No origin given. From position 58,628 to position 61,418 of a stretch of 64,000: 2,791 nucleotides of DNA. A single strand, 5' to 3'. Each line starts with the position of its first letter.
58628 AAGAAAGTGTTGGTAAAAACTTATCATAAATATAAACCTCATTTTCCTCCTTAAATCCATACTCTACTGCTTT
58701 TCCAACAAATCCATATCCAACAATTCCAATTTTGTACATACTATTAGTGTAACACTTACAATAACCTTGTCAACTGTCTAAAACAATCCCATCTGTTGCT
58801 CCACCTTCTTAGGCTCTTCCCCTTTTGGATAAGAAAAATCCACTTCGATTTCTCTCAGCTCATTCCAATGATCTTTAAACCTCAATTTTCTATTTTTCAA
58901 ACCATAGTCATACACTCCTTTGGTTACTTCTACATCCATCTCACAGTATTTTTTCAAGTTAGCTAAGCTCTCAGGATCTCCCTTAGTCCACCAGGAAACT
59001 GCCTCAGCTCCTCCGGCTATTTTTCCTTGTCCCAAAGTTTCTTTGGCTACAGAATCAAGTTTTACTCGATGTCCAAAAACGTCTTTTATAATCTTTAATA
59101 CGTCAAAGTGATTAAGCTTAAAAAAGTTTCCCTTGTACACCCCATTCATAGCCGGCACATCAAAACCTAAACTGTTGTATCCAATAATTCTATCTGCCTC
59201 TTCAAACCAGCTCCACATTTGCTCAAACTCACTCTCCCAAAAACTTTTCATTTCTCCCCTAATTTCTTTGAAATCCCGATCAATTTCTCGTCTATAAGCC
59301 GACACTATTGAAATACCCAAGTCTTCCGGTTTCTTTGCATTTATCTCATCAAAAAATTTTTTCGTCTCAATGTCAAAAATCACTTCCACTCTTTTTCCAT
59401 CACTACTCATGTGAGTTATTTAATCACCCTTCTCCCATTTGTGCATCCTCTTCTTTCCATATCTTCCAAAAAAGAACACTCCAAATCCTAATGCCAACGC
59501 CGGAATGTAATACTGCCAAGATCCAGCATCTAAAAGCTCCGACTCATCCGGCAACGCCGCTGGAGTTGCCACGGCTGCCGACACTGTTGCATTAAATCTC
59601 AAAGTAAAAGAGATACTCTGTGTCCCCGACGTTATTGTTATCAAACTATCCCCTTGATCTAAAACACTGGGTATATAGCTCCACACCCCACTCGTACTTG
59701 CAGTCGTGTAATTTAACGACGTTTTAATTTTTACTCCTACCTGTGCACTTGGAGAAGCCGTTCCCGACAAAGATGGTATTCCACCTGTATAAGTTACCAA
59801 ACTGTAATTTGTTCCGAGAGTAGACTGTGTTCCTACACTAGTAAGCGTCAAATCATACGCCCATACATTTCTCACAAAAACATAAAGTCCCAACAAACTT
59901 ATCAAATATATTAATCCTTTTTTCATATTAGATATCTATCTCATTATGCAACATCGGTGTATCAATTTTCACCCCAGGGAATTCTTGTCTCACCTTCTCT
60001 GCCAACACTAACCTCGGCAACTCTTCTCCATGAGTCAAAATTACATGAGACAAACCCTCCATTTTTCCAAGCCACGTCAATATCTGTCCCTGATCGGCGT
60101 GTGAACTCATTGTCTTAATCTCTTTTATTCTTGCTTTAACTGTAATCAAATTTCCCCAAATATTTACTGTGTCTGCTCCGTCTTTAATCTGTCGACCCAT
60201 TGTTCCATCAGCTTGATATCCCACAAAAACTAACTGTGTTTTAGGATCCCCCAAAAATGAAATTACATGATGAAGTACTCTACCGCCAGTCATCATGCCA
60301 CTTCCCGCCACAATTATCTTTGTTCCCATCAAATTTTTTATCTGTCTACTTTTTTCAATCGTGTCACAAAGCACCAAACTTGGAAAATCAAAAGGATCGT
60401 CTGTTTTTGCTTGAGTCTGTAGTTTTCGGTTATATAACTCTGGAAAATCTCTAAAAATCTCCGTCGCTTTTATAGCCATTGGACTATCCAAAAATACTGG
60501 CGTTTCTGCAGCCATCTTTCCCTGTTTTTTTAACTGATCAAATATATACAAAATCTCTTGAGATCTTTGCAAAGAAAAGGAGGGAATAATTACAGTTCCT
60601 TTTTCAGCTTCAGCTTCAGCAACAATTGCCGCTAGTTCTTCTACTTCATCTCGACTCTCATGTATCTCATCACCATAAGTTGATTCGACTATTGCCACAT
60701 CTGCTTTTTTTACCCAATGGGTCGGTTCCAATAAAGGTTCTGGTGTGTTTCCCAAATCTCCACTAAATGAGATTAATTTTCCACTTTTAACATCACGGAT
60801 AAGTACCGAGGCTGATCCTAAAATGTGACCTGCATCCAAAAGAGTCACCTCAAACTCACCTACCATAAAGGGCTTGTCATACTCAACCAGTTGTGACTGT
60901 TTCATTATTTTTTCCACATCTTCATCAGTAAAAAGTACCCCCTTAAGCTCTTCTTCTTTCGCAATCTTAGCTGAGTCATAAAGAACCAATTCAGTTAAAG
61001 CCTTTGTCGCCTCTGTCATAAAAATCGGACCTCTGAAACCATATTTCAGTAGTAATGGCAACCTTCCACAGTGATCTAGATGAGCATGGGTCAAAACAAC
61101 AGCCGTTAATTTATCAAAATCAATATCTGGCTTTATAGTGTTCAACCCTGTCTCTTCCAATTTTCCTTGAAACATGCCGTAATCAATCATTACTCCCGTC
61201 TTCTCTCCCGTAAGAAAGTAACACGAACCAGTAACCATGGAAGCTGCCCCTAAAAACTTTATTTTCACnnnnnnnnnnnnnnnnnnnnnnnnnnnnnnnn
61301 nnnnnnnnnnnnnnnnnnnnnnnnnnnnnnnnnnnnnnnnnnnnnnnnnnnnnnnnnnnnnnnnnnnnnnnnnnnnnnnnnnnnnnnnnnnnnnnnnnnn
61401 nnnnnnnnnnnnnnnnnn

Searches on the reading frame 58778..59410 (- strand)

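Call 8: search_protein_families(library=pfam, proteins=[window:58778-59410:-])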
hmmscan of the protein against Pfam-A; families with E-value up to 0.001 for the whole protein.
window:58778-59410:- (210 aa): 2 families
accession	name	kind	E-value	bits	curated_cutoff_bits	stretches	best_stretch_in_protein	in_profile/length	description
PF13482.12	RNase_H_2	-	1.9e-12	47.9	22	1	10-168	1-162/165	RNase_H superfamily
PF10108.15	DNA_pol_B_exo2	-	5e-05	23.5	24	0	97-167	101-170/213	Predicted 3'-5' exonuclease related to the exonuclease domain of PolB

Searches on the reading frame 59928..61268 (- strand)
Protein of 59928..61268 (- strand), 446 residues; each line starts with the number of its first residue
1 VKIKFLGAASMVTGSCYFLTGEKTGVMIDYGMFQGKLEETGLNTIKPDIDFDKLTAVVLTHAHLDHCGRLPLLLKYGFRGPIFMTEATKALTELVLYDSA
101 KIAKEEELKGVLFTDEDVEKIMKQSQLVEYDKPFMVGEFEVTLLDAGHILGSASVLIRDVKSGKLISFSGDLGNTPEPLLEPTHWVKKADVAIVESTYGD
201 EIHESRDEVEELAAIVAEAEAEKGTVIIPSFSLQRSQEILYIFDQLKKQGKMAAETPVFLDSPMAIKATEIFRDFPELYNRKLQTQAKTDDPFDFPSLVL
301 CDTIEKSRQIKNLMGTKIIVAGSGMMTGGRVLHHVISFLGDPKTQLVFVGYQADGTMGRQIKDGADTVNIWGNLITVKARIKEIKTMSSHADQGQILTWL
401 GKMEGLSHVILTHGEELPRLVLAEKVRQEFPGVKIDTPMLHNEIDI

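Call 8: search_protein_families(library=pfam, proteins=[window:59928-61268:-])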
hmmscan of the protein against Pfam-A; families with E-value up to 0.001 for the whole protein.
window:59928-61268:- (446 aa): 5 families
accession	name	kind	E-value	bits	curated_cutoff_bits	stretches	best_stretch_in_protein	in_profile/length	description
PF10996.14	Beta-Casp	-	8.7e-37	126.7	27.7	1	237-361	2-120/120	Beta-Casp domain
PF12706.13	Lactamase_B_2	-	1.5e-11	44.8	27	1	47-222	24-193/200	Beta-lactamase superfamily domain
PF07521.17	RMMBL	-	1.6e-10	41.3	21.6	1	375-438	2-63/63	Zn-dependent metallo-hydrolase RNA specificity domain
PF00753.33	Lactamase_B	-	2.8e-10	40.9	22.7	1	14-183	6-161/196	Metallo-beta-lactamase superfamily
PF16661.11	Lactamase_B_6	-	4.9e-07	29.8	27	1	22-160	5-152/193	Metallo-beta-lactamase superfamily domain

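Call 11: find_encoding_contigs(protein=window:59928-61268:-, flank=3000, max_places=10)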
Protein window:59928-61268:- (446 aa): no gene with exactly this product is on record in the collection.
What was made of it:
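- Tried and rejected: Not on record (call 11).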

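Call 12: find_related_loci(query=window:59928-61268:-, collection=genome_contigs, flank=3000)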
Query window:59928-61268:- (446 aa) in genome_contigs; peptide patterns used: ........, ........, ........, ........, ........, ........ (x = any residue, [..] = any of these).
163 stretches matched a pattern; 92 encode a relative of the query (tblastn E <= 1e-3); the best 80 are kept; 80 distinct loci.
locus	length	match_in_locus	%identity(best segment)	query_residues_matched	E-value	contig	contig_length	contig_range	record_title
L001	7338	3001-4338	87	1-446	0e+0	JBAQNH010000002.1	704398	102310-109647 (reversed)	MAG: Microgenomates group bacterium isolate MFD12002_ilm_asm_bin66 k127_42490, whole genome shotgun sequence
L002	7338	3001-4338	87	1-446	0e+0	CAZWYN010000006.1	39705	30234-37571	MAG TPA_asm: uncultured Pseudomonadales bacterium isolate SRP011637_co1_56 genome assembly, contig: NODE_201_length_3970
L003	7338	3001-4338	87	1-446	0e+0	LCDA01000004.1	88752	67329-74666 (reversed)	MAG: Candidatus Collierbacteria bacterium GW2011_GWA2_42_17 UV06_C0004, whole genome shotgun sequence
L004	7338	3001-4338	88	1-446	0e+0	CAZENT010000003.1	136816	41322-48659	MAG TPA_asm: uncultured Pseudomonadales bacterium isolate SRP263991_co1_8 genome assembly, contig: NODE_58_length_136816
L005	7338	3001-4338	85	1-446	0e+0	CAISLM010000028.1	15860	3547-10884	Candidatus Collierbacteria bacterium isolate AM-lipid-02-D9_bin-0599 genome assembly, contig: bin-0599:28/98, whole geno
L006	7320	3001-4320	86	1-440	0e+0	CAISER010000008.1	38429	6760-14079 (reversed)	Candidatus Collierbacteria bacterium isolate LaPlata_bin-1578 genome assembly, contig: bin-1578:08/43, whole genome shot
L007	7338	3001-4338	82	1-446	0e+0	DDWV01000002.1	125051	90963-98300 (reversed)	MAG TPA_asm: Candidatus Collierbacteria bacterium UBA2277 UBA2277_contig_4963, whole genome shotgun sequence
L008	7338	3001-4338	78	1-446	0e+0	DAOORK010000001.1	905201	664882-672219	MAG TPA_asm: Candidatus Woesebacteria bacterium isolate AMR_MDS_2547 NODE_2_length_905201_cov_27.448945, whole genome sh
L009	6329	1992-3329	69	1-446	0e+0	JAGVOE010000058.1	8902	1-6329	MAG: Candidatus Woesebacteria bacterium isolate DeMMO3_54 c_000000056147, whole genome shotgun sequence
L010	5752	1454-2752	39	1-415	4e-84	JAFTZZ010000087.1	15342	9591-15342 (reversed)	MAG: Acidaminococcaceae bacterium isolate RGIG4304 Roe_deer_Duodenum-2__c103159, whole genome shotgun sequence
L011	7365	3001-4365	35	1-430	2e-79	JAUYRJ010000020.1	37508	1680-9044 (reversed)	MAG: Polynucleobacter sp. isolate C5_concoct.bin.94 C5_k141_205170, whole genome shotgun sequence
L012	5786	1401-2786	36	1-438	2e-77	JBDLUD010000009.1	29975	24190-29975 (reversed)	MAG: Pseudomonadota bacterium isolate lewisrun_2019_sw_WHONDRS-S19S_0014_F_bin.27 scaffold_110, whole genome shotgun seq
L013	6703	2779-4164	36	1-438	4e-77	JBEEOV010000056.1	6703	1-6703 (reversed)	MAG: Pseudomonadota bacterium isolate deadrun_2019_sw_WHONDRS-S19S_0006_F_bin.9 scaffold_1304, whole genome shotgun sequ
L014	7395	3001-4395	36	1-438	2e-76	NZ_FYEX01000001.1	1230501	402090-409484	Polynucleobacter victoriensis strain MWH-VicM1, whole genome shotgun sequence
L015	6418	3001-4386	35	1-438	1e-75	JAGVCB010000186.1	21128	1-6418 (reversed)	MAG: Polynucleobacter sp. isolate WC_6 c_000000075624, whole genome shotgun sequence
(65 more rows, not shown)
